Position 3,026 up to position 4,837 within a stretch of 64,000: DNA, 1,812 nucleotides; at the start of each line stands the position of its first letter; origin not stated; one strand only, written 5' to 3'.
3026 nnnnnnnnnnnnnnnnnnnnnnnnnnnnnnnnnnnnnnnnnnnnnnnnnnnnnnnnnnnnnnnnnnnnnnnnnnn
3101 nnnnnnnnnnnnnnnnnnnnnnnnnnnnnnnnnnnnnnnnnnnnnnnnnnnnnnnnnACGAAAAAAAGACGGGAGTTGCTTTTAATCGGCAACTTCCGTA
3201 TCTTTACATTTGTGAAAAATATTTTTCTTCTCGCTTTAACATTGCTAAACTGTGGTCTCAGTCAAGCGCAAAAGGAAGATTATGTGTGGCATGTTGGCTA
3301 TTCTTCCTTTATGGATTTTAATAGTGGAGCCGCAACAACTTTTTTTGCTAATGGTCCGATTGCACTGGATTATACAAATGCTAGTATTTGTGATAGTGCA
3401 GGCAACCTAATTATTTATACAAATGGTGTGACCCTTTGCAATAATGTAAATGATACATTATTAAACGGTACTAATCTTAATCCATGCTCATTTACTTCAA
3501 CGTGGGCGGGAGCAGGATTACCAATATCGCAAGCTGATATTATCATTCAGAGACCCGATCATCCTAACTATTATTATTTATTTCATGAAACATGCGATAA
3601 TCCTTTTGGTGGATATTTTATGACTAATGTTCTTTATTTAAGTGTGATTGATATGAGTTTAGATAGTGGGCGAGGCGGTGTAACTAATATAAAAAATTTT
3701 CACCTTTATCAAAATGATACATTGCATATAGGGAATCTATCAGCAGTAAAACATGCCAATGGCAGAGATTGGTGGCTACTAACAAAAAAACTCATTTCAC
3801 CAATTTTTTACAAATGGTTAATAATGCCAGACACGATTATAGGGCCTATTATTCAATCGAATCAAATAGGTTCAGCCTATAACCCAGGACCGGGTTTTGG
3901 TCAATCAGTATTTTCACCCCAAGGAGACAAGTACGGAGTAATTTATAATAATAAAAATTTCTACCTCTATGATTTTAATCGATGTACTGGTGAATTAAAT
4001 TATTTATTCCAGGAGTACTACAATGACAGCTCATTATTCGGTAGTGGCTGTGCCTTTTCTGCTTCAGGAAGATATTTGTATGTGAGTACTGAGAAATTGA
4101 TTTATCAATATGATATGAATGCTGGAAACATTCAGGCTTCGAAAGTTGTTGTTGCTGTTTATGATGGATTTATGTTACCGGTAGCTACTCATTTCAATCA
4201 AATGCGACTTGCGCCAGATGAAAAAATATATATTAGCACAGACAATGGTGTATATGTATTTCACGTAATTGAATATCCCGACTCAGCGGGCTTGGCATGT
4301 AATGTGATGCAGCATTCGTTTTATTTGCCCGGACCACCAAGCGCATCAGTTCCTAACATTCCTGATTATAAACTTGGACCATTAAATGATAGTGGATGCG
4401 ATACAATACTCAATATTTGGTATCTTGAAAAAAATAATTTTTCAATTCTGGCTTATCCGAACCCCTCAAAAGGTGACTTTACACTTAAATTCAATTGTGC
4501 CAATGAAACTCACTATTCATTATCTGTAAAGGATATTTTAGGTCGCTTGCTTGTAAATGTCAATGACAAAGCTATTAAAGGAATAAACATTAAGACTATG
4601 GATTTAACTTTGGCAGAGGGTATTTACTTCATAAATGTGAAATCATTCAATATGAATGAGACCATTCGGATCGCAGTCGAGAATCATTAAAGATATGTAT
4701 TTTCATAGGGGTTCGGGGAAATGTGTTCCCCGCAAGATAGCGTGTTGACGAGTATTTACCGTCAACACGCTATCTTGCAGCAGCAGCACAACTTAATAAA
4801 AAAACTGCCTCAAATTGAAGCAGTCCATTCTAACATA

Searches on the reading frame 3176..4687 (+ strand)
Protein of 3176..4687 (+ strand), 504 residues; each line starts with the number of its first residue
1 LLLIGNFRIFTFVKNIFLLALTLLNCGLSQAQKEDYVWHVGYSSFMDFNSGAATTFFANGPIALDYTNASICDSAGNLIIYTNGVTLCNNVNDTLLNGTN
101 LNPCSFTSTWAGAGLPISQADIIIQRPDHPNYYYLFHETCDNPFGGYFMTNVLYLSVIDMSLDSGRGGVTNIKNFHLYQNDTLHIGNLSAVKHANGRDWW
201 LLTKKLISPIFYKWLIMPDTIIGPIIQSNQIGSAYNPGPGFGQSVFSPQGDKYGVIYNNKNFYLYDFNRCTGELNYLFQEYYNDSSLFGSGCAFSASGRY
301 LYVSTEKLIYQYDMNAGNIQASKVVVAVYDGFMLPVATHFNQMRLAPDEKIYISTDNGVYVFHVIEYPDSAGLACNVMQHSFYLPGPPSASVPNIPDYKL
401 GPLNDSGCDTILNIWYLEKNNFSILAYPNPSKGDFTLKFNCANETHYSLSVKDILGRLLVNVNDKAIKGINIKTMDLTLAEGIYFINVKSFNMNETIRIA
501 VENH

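Call 44: search_protein_families(library=pfam, proteins=[window:3176-4687:+], max_evalue=0.001)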
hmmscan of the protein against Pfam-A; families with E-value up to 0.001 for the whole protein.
window:3176-4687:+ (504 aa): 1 family
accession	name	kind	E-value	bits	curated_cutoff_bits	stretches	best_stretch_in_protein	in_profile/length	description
PF18962.6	Por_Secre_tail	-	1.6e-09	38.4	27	1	427-496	2-70/75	Secretion system C-terminal sorting domain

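Call 45: search_protein_families(library=padloc, proteins=[window:3176-4687:+], max_evalue=0.0001)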
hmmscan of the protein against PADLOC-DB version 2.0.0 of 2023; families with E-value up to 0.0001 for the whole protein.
window:3176-4687:+ (504 aa): 0 families
